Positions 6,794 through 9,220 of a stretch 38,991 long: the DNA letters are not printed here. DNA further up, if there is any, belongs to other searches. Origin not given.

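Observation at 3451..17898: Ten-gene envelope cluster linking giant multiheme cytochromes, three beta-propellers, a discoidin-bearing OM barrel and a lipoprotein triad: candidate undescribed cell-surface redox / extracellular electron-transfer system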

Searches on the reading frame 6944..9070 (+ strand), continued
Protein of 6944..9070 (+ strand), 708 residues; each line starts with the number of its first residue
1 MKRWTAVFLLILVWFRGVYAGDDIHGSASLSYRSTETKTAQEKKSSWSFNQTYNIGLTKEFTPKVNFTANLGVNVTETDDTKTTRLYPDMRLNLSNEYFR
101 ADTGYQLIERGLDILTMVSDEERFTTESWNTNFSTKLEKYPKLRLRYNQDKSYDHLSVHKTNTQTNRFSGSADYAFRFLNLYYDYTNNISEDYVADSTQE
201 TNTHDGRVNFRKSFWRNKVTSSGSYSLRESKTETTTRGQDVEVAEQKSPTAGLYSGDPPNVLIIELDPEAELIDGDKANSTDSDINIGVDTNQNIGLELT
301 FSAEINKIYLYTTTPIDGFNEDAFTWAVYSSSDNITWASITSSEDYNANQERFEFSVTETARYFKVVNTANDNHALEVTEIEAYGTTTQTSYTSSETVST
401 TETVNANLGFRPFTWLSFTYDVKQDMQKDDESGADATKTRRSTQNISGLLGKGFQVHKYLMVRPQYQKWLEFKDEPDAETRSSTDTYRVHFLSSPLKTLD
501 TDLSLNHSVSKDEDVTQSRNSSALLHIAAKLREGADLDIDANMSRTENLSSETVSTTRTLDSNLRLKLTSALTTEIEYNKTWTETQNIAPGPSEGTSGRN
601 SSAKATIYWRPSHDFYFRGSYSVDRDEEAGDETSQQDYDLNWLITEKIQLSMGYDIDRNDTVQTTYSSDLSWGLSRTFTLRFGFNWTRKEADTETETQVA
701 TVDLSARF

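Call 40: predict_structure(alignment_id=A1)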
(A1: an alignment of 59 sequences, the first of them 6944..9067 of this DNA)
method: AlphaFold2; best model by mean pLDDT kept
length: 708 residues; sequences in the alignment: 59
mean_pLDDT: 88.2   pTM: 0.59
mean pLDDT of the five models: 88.2, 87.1, 85.9, 85.9, 83.7
residues with pLDDT >= 90: 422; 70-90: 234; 50-70: 47; < 50: 5
segments of 3 or more residues with pLDDT < 50: 14-18
pLDDT, mean of each block of 10 residues (from residue 1): 63 49 90 95 94 94 91 95 95 92 96 88 95 85 93 85 95 87 95 86 94 87 93 73 72 84 89 82 76 87 89 85 91 92 87 91 91 88 74 76 91 84 90 74 89 77 91 82 93 89 95 90 95 91 93 92 94 96 83 73 97 95 92 95 93 94 95 91 95 92 94
secondary structure, 60 per line:
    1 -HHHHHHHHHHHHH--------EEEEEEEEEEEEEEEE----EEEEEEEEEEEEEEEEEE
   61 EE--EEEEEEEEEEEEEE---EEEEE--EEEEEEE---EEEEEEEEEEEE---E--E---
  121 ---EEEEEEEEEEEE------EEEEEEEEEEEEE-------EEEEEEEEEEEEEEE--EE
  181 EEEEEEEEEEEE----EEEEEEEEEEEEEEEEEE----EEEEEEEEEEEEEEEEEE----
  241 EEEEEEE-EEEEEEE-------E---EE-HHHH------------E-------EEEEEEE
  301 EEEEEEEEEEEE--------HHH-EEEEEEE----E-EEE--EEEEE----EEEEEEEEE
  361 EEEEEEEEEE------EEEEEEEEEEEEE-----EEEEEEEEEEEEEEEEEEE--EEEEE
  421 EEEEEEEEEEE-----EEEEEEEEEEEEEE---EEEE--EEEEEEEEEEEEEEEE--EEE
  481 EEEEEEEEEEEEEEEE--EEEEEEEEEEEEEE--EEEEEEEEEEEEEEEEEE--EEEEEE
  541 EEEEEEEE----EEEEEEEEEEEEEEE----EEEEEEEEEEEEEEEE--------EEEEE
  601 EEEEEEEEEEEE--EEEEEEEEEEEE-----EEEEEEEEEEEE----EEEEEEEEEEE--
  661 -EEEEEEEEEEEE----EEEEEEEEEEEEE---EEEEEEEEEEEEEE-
elements in order (helices of 4 or more, strands of 3 or more residues): H2-14 E23-38 E43-62 E65-78 E82-86 E89-95 E99-110 E124-135 E142-154 E162-176 E179-192 E197-214 E219-236 E241-247 E249-255 H270-273 E294-312 E325-331 E338-340 E343-347 E352-370 E377-389 E395-413 E416-431 E437-450 E454-457 E460-475 E478-496 E499-512 E515-532 E535-548 E553-567 E572-587 E596-612 E615-626 E632-643 E648-658 E662-673 E678-690 E694-707

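Call 44: fold_search(model_id=the predicted structure, library=pdb)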
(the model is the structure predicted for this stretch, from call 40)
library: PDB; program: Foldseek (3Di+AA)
matches with E <= 10: 862; with E <= 0.001: 263
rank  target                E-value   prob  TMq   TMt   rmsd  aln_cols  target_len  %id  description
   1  2hdi_A                6.2e-10  1.00  0.24  0.27  17.4       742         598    9  Crystal structure of the Colicin I receptor Cir from E.coli in complex with receptor binding domain of Colicin Ia. (released 2007-05-08)
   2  5fok_B                2.1e-09  1.00  0.20  0.21  20.7       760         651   10  Crystal structure of the siderophore receptor PiuA from Pseudomonas aeruginosa (released 2016-05-11)
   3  5nec_B                2.2e-09  1.00  0.22  0.23  19.9       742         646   10  Crystal structure of the siderophore receptor PiuD from Pseudomonas aeruginosa (released 2018-02-07)
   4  5nec_A                7.8e-09  1.00  0.22  0.24  19.9       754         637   10  Crystal structure of the siderophore receptor PiuD from Pseudomonas aeruginosa (released 2018-02-07)
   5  1xkw                  7.8e-09  1.00  0.23  0.25  18.1       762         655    8  Pyochelin outer membrane receptor FptA from Pseudomonas aeruginosa (released 2005-10-04)
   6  9nn6_A                8.9e-09  1.00  0.24  0.25  17.0       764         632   10  E. coli Cir in Complex with the RBD of Microcin V (released 2025-09-24)
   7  6r1f                  1.0e-08  1.00  0.26  0.26  21.6       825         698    8  Crystal structure of the ferric enterobactin receptor mutant R480A from Pseudomonas aeruginosa (PfeA) in complex with en (released 2019-04-10)
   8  5fp1                  1.4e-08  1.00  0.22  0.22  21.6       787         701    8  Crystal structure of the siderophore receptor PiuA from Acinetobacter baumannii (released 2016-05-11)
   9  6e4v                  1.8e-08  1.00  0.26  0.27  18.1       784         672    7  The Crystal Structure of FhuE from E. coli in complex with its substrate Coprogen (released 2019-04-10)
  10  5fok_A                1.9e-08  1.00  0.20  0.21  20.8       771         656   10  Crystal structure of the siderophore receptor PiuA from Pseudomonas aeruginosa (released 2016-05-11)
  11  6h7f_A                2.8e-08  1.00  0.27  0.29  19.8       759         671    8  Crystal structure of BauA, the Ferric preacinetobactin receptor from Acinetobacter baumannii in complex with Fe3+-Prea (released 2018-10-10)
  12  6r2q_B                3.7e-08  1.00  0.40  0.43  15.4       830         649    8  Structure of the Mtr complex (released 2020-04-22)
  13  5fp2_A                3.7e-08  1.00  0.25  0.33  13.4       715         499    9  Crystal structure of the siderophore receptor PirA from Pseudomonas aeruginosa (released 2015-12-09)
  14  2hdf                  3.7e-08  1.00  0.24  0.27  14.3       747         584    8  Crystal structure of the Colicin I receptor Cir from E.coli (released 2007-05-08)
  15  6q5e                  5.8e-08  1.00  0.26  0.26  21.3       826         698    8  Crystal structure of the ferric enterobactin receptor from Pseudomonas aeruginosa (PfeA) in complex with enterobactin (released 2019-01-16)
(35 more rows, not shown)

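Call 56: search_protein_families(library=pfam, alignment_id=A1, max_evalue=0.01)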
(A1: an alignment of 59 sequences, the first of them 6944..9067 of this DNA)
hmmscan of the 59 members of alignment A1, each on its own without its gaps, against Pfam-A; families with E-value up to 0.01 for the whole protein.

A. member 1, window:6944-9067:+ (708 aa): 1 family
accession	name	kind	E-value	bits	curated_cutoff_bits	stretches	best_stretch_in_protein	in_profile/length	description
PF25222.1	DUF7840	-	0.0013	18.9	27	0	647-700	167-220/224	Domain of unknown function (DUF7840)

B. families by the number of members that match (of 59 scanned): 7 families
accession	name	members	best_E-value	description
PF00754.31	F5_F8_type_C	21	1.8e-10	F5/8 type C domain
PF22633.2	F5_F8_type_C_2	17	6.3e-09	NedA-like, galactose-binding domain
PF13505.12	OMP_b-brl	11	4.5e-10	Outer membrane protein beta-barrel domain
PF25222.1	DUF7840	5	0.00063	Domain of unknown function (DUF7840)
PF13163.11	DUF3999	3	0.00035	Protein of unknown function (DUF3999)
PF17138.9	DUF5111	2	0.0018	Domain of unknown function (DUF5111)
PF13557.12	Phenol_MetA_deg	1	0.0025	Putative MetA-pathway of phenol degradation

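Call 62: find_homologous_proteins(query=A5, max_evalue=0.00001)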
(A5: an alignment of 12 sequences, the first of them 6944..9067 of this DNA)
Query A5 (12 sequences) (708 aa, profile of the alignment): 113 proteins with E <= 0.00001 among 8000 candidates.
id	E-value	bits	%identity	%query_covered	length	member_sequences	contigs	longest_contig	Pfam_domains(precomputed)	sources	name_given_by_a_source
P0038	3.5e-279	946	59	99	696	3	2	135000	-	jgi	jgi:hypothetical protein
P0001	9.3e-272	922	100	100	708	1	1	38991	-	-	-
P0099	2.5e-268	910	47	100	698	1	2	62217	-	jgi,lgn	jgi:hypothetical protein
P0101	1.9e-267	907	46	100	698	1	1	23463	-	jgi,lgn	jgi:hypothetical protein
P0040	1.1e-264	898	59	99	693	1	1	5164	-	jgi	jgi:hypothetical protein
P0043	3.3e-261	887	56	100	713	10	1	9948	-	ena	-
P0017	1.7e-260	884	56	65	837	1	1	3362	PF22633.4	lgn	-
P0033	1.5e-259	881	59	100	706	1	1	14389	PF00754.32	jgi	-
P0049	4.5e-257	873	55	99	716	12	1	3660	-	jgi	jgi:hypothetical protein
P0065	1.7e-256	871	55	99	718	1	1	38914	-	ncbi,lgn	-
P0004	3.1e-254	864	72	100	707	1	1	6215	PF00754.32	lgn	-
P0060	7.1e-254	862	57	98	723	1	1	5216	PF00754.32,PF22633.4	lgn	-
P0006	3.0e-253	860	69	100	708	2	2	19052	-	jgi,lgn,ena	-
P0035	1.4e-251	855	59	100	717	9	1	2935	-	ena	-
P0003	3.3e-251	854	74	100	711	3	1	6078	-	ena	-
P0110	2.0e-249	848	32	100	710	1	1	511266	-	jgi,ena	-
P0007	1.7e-247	841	68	100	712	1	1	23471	PF00754.32,PF22633.4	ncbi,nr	ncbi:MAG: discoidin domain-containing protein [Desulfobacterales bacterium]|nr:discoidin domain-cont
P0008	7.0e-244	829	66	99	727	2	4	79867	PF00754.32,PF22633.4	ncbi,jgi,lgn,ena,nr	ncbi:MAG: discoidin domain-containing protein [Deltaproteobacteria bacterium]|nr:discoidin domain-co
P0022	8.1e-236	803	61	99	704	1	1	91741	-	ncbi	-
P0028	2.0e-229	782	61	100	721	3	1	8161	-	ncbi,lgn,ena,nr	ncbi:MAG TPA: hypothetical protein EYP19_12780 [Desulfobacterales bacterium]|nr:hypothetical protein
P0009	1.7e-225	769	66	99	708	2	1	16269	PF00754.32,PF13505.13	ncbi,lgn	-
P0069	2.5e-224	765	51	100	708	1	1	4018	PF00754.32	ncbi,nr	ncbi:MAG: discoidin domain-containing protein [Desulfobacterales bacterium]|nr:discoidin domain-cont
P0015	3.5e-223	761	62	99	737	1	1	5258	-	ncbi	-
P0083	1.2e-220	753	53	100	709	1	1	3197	-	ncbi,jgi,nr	ncbi:MAG: hypothetical protein JRE64_11320 [Deltaproteobacteria bacterium]|nr:hypothetical protein [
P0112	1.2e-209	716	25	100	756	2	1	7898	-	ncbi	-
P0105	2.6e-157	543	55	67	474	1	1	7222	PF00754.32,PF22633.4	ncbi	ncbi:MAG: hypothetical protein DRH21_04740, partial [Deltaproteobacteria bacterium]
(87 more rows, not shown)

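Call 86: search_protein_representatives(alignment_id=A1)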
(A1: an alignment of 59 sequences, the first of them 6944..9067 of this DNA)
Query: 59 sequences, 702 profile positions. Proteins with E-value up to 0.001 (for the whole library): 1467; up to 1e-10: 1123; up to 1e-30: 728. The best 150 are listed.
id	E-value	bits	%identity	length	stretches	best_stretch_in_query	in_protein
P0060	0.0e+00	1120.1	-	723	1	5-702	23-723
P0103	2.7e-268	908.5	-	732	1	2-702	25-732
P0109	2.5e-237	806.1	-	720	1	2-702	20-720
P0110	2.8e-234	796.0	-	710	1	3-702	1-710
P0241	3.1e-234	795.8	-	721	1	5-702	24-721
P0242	3.6e-220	749.4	-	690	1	9-702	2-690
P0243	4.0e-211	719.5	-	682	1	24-702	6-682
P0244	1.5e-198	677.9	-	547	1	154-702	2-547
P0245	1.2e-197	674.9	-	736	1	8-702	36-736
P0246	1.2e-197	674.9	-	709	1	4-702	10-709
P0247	7.2e-197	672.4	-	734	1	6-702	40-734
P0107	5.8e-194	662.7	-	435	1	266-702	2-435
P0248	9.0e-186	635.7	-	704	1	4-702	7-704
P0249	1.4e-154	532.6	-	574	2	396-702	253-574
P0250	2.1e-149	515.5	-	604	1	17-605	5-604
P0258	9.9e-115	400.9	-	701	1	3-688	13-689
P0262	4.0e-110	385.6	-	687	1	6-701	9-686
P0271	2.6e-105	369.7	-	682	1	7-687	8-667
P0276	1.7e-102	360.4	-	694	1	9-701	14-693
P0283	4.9e-94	332.5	-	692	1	9-701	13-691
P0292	9.2e-91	321.6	-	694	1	7-696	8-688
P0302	1.1e-86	308.2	-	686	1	18-681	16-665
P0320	1.3e-83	298.0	-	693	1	5-687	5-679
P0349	1.5e-77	277.9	-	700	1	7-676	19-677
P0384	5.9e-70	252.9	-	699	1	10-686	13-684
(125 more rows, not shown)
